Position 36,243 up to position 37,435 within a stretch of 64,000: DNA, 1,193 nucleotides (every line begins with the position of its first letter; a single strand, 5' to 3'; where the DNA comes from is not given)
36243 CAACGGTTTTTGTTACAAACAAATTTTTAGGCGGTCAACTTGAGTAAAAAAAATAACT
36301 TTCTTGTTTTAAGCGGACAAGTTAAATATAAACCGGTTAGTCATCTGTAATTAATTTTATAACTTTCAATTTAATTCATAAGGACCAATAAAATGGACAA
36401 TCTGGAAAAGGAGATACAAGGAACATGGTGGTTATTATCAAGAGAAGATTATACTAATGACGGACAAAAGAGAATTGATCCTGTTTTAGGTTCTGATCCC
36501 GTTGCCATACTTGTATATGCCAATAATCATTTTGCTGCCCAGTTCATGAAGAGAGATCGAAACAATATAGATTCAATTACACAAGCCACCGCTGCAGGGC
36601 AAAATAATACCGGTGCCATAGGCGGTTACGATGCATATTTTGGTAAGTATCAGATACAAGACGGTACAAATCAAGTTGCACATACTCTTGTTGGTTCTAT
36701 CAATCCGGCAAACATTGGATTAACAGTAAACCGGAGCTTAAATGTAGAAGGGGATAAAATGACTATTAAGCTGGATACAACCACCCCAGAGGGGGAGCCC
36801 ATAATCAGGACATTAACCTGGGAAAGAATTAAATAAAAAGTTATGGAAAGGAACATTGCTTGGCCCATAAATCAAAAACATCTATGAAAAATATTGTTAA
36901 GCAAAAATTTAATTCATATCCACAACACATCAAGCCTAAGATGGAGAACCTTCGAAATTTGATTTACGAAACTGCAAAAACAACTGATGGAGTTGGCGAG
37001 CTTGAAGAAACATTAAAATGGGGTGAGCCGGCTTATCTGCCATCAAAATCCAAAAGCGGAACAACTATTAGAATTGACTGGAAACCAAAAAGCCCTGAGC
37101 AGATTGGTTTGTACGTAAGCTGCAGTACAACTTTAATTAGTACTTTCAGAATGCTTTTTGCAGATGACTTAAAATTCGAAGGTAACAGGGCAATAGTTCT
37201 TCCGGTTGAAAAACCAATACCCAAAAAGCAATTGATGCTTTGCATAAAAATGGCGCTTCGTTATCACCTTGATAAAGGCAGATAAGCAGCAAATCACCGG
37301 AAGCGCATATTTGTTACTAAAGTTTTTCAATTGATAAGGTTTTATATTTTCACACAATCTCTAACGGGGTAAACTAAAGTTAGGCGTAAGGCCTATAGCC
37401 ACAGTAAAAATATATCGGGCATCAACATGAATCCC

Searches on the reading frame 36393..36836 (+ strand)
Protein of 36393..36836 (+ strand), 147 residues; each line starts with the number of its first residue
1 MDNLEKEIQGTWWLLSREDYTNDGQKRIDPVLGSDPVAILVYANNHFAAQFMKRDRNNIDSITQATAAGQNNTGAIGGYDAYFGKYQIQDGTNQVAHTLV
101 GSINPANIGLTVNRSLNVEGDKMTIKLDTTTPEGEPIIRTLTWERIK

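Call 43: search_protein_families(library=pfam, max_evalue=0.001, proteins=[window:36393-36836:+])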
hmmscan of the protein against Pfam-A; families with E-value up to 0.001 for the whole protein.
window:36393-36836:+ (147 aa): 1 family
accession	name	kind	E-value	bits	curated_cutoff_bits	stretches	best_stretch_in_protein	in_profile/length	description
PF13924.12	Lipocalin_5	-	4.8e-19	69.1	25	1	10-146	2-142/142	Lipocalin-like domain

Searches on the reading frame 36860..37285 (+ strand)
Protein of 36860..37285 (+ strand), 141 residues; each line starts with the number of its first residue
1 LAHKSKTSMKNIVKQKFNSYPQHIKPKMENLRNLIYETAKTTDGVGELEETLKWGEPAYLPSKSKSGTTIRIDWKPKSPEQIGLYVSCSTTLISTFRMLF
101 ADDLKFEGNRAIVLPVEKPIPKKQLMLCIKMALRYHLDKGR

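Call 43: search_protein_families(library=pfam, max_evalue=0.001, proteins=[window:36860-37285:+])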
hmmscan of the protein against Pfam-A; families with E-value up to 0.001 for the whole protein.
window:36860-37285:+ (141 aa): 1 family
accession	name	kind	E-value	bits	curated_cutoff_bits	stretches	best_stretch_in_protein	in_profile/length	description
PF08818.16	DUF1801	-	2.1e-08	34.9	27.2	1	26-132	3-84/85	Domain of unknown function (DU1801)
